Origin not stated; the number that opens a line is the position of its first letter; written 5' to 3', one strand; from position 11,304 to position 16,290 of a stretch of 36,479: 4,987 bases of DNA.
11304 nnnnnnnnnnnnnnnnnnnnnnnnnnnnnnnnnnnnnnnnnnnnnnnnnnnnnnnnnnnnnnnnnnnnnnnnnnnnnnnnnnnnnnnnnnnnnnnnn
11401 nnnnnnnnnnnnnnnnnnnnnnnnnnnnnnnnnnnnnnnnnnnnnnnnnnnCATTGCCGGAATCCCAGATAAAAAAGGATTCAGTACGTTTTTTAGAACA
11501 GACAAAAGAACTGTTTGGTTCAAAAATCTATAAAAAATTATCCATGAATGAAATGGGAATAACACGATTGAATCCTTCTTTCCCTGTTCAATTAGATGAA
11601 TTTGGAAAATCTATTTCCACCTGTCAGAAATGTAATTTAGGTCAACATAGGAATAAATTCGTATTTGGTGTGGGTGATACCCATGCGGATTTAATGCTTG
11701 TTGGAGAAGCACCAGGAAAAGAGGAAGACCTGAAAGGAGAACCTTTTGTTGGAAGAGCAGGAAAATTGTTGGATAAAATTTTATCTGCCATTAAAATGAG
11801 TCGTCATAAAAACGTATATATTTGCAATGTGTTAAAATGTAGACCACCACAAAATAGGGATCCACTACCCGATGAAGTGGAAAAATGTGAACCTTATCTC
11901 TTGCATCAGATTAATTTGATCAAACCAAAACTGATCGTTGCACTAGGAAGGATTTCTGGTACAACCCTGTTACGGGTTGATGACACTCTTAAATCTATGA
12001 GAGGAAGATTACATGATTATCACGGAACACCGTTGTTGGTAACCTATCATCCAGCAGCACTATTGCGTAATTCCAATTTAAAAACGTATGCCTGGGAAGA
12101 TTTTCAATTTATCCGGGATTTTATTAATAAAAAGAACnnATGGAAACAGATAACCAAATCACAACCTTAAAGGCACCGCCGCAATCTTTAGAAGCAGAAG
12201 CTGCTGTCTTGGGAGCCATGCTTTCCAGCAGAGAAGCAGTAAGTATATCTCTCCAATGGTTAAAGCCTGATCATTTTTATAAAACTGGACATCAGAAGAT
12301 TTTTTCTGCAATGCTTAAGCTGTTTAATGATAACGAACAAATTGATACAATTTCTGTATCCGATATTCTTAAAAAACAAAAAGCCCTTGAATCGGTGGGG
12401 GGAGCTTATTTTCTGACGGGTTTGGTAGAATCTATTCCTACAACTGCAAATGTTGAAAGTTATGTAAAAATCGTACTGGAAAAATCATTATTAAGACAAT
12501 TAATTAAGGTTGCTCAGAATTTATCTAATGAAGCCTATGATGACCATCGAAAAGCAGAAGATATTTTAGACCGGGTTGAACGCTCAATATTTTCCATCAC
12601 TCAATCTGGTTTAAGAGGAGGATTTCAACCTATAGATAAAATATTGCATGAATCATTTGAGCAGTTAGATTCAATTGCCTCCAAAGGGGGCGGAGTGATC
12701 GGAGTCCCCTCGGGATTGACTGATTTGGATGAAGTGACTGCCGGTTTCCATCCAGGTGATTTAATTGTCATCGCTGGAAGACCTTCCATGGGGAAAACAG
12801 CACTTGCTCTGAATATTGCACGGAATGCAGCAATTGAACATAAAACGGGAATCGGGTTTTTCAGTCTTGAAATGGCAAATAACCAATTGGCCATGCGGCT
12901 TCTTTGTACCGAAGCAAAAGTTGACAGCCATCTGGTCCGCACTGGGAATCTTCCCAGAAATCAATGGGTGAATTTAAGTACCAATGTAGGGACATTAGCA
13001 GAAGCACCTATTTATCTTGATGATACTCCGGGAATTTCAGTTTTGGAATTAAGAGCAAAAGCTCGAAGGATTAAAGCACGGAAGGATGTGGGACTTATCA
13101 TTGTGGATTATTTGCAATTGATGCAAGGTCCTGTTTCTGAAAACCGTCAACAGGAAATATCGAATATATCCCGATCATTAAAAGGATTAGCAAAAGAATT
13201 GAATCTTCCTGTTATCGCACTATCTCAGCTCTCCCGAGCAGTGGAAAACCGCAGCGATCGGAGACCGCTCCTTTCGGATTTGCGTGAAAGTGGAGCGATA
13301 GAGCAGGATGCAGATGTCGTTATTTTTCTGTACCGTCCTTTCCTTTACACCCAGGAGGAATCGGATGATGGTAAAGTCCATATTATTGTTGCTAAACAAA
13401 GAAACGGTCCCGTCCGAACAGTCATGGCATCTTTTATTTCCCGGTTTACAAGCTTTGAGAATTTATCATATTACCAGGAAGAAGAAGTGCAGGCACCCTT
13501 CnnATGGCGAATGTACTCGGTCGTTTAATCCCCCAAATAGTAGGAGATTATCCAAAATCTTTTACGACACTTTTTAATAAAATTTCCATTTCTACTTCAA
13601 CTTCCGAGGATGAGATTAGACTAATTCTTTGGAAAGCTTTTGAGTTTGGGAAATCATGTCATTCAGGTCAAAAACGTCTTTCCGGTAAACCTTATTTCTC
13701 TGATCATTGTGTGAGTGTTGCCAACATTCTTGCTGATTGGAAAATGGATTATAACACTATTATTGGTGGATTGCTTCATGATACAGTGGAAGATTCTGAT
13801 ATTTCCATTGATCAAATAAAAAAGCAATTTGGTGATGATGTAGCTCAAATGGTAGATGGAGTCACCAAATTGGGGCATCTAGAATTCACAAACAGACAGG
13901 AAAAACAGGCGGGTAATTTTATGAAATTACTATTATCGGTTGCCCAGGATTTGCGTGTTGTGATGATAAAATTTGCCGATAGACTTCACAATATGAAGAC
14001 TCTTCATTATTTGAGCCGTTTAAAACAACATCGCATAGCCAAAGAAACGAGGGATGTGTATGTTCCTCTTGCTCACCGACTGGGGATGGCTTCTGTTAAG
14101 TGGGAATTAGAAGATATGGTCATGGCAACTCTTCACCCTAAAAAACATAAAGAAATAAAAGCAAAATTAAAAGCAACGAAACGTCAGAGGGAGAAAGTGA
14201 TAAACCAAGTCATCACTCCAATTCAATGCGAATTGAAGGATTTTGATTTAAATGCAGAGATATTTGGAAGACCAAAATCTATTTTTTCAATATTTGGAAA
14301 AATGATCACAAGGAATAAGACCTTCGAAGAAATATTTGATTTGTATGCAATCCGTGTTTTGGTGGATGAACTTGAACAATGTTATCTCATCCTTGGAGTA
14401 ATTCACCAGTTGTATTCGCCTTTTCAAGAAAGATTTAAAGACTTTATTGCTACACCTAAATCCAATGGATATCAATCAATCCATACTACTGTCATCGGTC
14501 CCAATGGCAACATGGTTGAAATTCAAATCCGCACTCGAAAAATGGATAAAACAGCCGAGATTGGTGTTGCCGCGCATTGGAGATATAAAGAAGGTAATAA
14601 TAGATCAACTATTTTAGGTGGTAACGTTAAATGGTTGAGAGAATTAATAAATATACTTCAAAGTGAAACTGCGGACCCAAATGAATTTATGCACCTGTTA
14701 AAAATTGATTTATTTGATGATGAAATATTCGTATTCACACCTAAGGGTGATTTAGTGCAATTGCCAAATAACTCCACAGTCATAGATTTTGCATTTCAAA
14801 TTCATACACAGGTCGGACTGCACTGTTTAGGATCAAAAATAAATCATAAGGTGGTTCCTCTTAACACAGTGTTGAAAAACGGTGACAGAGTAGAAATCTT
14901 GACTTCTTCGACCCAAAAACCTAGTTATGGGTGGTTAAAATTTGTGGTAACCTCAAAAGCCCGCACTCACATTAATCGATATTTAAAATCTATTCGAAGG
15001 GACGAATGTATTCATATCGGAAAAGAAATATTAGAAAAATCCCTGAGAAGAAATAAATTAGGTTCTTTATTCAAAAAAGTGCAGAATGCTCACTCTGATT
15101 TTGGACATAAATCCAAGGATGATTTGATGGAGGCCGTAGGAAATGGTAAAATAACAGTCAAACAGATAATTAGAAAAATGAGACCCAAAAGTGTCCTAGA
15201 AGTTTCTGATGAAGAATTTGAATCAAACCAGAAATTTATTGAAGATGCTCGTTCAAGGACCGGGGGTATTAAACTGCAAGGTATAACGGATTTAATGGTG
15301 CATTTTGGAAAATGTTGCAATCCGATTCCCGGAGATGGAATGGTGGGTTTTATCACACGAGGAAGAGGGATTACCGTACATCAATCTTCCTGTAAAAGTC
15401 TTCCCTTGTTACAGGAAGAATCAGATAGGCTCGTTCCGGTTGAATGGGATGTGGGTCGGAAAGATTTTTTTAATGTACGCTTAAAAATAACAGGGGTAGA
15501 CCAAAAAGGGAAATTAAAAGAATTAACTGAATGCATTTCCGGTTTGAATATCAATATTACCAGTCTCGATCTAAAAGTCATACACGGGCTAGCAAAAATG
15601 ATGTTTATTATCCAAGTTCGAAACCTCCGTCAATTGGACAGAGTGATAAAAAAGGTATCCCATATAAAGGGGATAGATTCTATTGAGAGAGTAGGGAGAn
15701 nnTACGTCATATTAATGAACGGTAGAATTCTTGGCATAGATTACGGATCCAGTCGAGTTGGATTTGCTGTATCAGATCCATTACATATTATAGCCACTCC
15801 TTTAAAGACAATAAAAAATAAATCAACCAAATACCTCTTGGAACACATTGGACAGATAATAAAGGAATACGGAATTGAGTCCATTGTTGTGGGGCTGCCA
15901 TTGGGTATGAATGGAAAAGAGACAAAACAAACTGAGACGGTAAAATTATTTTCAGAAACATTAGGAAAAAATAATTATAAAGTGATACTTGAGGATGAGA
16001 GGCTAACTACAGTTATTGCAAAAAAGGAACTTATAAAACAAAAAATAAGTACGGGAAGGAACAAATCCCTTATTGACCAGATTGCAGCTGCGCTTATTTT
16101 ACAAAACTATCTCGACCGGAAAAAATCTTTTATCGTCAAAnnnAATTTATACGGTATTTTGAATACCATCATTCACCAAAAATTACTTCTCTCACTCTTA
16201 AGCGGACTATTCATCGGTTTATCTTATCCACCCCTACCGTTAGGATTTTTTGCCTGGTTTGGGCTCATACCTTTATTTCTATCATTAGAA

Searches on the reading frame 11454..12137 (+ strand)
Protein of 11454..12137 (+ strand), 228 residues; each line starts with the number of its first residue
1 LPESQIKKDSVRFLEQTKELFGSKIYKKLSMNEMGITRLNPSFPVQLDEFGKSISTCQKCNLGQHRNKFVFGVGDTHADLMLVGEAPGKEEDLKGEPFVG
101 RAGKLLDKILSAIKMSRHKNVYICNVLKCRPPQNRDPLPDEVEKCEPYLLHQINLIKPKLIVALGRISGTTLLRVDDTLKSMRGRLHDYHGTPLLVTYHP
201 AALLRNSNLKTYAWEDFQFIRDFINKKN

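Call 40: search_protein_families(library=pfam, max_evalue=0.001, proteins=[window:11454-12137:+])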
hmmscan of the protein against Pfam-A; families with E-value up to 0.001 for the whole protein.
window:11454-12137:+ (228 aa): 1 family
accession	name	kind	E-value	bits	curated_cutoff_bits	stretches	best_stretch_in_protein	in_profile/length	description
PF03167.25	UDG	-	3.1e-36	125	24.3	1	71-217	1-140/141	Uracil DNA glycosylase superfamily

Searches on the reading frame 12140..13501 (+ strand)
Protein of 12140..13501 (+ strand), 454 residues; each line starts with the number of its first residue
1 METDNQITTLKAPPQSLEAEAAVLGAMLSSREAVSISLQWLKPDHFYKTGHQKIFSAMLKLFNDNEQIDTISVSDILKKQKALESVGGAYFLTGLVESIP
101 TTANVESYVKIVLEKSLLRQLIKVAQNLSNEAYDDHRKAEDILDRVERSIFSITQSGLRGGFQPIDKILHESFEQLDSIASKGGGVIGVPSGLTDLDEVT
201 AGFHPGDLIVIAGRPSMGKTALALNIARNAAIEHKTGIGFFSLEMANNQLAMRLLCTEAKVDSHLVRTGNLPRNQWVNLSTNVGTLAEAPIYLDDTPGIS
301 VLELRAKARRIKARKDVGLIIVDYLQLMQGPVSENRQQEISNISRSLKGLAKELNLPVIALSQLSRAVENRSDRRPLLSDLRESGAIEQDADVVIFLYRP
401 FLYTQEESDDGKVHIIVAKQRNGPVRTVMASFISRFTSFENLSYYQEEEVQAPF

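Call 40: search_protein_families(library=pfam, max_evalue=0.001, proteins=[window:12140-13501:+])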
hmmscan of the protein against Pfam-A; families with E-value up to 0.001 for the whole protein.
window:12140-13501:+ (454 aa): 4 families
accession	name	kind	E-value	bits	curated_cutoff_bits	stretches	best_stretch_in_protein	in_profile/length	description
PF03796.21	DnaB_C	-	1.6e-107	359.1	27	1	188-441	1-255/255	DnaB-like helicase C terminal domain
PF00772.26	DnaB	-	1.4e-31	109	23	1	13-114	2-103/103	DnaB-like helicase N terminal domain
PF13481.12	AAA_25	-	2e-12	47.6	27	1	195-364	21-190/195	AAA domain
PF06745.19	ATPase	-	0.00033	20.5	26.6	0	189-251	1-64/231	KaiC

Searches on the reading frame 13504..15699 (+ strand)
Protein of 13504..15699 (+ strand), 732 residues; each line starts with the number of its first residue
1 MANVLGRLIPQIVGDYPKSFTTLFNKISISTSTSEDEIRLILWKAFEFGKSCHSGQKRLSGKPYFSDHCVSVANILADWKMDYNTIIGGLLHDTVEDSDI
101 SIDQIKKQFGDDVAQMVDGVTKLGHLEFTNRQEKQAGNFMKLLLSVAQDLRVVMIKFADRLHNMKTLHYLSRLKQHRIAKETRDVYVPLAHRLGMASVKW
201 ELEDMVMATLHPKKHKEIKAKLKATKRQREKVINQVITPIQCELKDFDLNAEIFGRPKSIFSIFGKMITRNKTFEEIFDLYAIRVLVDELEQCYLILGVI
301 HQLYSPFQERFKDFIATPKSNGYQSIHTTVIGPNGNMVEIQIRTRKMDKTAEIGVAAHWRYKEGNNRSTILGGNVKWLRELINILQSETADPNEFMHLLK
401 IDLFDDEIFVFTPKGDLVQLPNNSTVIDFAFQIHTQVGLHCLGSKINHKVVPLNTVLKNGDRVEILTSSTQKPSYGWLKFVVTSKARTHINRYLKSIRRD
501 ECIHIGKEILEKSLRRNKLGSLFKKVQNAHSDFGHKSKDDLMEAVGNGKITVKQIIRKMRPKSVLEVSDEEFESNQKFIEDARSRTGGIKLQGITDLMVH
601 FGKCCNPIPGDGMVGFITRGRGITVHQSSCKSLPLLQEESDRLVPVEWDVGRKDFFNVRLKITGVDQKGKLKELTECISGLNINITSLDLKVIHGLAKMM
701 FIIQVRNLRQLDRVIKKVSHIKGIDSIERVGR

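Call 41: search_protein_families(library=pfam, max_evalue=0.001, proteins=[window:13504-15699:+])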
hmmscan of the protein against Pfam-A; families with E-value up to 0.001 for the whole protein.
window:13504-15699:+ (732 aa): 6 families
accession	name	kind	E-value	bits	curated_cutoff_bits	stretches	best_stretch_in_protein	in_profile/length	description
PF13328.12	HD_4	-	5.7e-43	146.8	27.2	1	45-195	1-155/156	HD domain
PF04607.23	RelA_SpoT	-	4.1e-41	140.2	27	1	255-365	1-112/113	Region found in RelA / SpoT proteins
PF02824.27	TGS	-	7.6e-20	71.1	22.2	1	408-467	1-60/60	TGS domain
PF19296.4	RelA_AH_RIS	-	1e-17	65.3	23.8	1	480-642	3-184/185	RelA/SpoT, AH and RIS domains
PF13291.12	ACT_4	-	3.6e-16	60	27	1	655-729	4-80/80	ACT domain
PF01966.28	HD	-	2.4e-08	34.7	22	1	67-164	3-116/116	HD domain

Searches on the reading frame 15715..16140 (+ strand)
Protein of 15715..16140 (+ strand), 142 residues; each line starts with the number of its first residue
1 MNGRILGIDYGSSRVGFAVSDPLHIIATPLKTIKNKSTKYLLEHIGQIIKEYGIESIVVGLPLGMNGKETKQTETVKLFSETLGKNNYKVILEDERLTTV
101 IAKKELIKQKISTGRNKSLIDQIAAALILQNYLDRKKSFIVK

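Call 41: search_protein_families(library=pfam, max_evalue=0.001, proteins=[window:15715-16140:+])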
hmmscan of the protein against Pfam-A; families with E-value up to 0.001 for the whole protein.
window:15715-16140:+ (142 aa): 1 family
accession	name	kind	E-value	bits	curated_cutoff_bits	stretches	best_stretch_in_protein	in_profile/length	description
PF03652.20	RuvX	-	4.4e-42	144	29.2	1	4-134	2-133/134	Holliday junction resolvase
